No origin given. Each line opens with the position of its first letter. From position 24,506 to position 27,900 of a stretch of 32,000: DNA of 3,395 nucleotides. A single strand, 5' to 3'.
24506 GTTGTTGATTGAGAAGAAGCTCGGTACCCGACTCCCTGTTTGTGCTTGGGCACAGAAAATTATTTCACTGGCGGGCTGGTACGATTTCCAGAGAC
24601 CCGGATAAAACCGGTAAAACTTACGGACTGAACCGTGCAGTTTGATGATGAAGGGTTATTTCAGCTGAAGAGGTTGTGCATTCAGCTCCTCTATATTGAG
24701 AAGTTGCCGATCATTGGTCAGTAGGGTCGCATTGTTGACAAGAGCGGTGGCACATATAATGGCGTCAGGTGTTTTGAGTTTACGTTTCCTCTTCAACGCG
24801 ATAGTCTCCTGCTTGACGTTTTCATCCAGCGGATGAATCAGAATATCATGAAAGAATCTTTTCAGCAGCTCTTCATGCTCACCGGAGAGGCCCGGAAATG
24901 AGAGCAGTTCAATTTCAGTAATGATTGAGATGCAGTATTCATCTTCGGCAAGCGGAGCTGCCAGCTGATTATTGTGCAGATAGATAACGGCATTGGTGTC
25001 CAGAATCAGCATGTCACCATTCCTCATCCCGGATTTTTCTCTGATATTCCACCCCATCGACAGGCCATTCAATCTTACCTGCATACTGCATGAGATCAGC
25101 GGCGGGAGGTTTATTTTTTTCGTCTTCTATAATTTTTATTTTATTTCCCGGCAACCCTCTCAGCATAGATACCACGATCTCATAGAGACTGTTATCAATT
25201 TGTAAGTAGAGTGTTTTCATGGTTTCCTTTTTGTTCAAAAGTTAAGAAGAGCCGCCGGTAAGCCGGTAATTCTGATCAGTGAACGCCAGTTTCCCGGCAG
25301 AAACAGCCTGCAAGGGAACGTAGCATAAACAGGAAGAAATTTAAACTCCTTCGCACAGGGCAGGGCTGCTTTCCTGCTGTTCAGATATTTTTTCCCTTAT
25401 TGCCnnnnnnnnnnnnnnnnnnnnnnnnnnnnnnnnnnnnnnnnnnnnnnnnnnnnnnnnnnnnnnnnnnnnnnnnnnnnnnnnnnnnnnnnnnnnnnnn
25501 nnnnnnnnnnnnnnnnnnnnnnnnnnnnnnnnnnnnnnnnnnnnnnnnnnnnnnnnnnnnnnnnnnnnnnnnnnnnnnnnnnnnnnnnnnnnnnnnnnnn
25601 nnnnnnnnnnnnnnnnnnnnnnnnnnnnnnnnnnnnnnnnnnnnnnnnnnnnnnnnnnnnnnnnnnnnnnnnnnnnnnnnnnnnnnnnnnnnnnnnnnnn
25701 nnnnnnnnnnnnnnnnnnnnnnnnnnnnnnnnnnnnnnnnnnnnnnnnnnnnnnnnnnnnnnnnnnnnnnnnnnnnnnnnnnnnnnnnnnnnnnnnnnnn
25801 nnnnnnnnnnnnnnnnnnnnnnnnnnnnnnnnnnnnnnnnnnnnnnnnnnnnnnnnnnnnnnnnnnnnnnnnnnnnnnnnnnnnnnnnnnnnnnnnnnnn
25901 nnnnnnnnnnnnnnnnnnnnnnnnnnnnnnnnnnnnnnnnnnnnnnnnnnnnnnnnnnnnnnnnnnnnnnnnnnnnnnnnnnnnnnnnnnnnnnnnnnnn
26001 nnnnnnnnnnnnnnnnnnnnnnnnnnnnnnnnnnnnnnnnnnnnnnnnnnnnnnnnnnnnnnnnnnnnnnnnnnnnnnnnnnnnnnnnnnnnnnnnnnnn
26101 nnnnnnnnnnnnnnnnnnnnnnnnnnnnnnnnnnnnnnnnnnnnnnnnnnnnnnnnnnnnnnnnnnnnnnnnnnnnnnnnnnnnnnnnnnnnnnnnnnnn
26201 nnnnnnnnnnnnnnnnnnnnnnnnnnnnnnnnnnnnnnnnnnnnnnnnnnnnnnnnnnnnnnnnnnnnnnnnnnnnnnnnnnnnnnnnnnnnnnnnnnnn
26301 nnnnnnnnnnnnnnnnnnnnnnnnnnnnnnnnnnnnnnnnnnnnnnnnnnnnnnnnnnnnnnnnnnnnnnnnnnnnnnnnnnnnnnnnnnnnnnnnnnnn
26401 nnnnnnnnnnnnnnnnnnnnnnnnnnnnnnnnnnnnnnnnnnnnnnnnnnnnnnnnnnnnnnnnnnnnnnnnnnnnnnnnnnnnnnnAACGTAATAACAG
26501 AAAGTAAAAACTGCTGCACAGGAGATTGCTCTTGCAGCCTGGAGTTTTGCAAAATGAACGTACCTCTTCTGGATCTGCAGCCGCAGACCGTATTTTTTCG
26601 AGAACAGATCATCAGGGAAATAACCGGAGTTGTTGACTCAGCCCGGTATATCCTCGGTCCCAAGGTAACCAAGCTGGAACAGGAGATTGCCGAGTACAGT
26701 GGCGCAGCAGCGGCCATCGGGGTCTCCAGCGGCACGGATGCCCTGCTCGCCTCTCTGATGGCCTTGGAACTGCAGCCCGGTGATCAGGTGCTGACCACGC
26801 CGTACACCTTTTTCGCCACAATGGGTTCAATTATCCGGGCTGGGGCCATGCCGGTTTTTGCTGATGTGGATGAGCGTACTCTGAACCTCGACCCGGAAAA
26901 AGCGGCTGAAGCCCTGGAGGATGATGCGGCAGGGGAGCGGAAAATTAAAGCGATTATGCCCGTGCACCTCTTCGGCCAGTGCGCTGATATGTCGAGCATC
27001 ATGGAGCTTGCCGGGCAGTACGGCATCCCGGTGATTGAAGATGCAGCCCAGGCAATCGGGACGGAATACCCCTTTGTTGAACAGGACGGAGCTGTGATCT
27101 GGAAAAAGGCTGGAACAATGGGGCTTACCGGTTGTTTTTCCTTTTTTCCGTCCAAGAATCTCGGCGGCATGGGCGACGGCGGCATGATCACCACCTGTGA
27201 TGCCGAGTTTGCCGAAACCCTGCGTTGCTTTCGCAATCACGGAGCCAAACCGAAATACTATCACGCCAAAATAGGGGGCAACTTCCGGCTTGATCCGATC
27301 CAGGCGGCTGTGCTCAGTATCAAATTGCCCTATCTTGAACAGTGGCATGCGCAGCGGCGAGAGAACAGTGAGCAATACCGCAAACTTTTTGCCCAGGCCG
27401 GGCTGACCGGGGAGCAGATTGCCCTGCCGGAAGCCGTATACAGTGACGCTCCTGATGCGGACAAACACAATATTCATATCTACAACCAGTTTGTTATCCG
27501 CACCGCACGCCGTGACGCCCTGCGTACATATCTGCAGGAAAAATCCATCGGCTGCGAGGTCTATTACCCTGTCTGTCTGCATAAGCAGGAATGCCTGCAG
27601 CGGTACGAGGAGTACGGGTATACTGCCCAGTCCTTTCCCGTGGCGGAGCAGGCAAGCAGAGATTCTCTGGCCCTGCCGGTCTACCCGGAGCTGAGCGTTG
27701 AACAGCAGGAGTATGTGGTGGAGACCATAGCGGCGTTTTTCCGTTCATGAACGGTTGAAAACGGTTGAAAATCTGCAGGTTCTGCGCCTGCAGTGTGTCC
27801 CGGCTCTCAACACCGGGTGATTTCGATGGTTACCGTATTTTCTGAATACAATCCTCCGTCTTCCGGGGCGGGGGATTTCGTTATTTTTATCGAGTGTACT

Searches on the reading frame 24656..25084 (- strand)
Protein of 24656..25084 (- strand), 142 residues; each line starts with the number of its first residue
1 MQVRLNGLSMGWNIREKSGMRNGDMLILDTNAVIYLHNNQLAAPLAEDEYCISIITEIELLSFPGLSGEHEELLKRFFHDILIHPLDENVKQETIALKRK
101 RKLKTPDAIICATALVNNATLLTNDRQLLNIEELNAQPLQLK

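Call 6: search_protein_families(library=pfam, proteins=[window:24656-25084:-], max_evalue=0.01)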
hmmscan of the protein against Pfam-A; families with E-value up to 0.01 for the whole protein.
window:24656-25084:- (142 aa): 2 families
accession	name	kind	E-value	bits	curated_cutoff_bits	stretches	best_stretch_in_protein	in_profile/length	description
PF01850.27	PIN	-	2.8e-13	51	23.6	1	27-132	2-118/120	PIN domain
PF10130.15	PIN_2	-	0.0064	17.2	22.4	1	69-129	56-116/133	PIN domain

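Call 98: search_protein_families(library=padloc, proteins=[window:24656-25084:-], max_evalue=0.001)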
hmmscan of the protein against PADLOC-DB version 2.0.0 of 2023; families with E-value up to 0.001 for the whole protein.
window:24656-25084:- (142 aa): 0 families

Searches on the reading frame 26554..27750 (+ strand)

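Call 7: search_protein_families(library=pfam, proteins=[window:26554-27750:+], max_evalue=0.01)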
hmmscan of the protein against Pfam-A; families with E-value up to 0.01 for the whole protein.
window:26554-27750:+ (398 aa): 5 families
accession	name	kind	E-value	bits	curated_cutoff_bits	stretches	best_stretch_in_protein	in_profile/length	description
PF01041.23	DegT_DnrJ_EryC1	-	1e-105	354.4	19.8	1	16-392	4-359/360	DegT/DnrJ/EryC1/StrS aminotransferase family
PF01212.27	Beta_elim_lyase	-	5.8e-08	32.8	27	1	31-165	27-170/288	Beta-eliminating lyase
PF00155.27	Aminotran_1_2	-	8.8e-08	32.1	19.7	1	38-165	44-187/361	Aminotransferase class I and II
PF01053.26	Cys_Met_Meta_PP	-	8.2e-05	21.7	27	1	35-163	51-173/381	Cys/Met metabolism PLP-dependent enzyme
PF00266.25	Aminotran_5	-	0.0025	17.3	21.5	1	38-170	45-182/371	Aminotransferase class-V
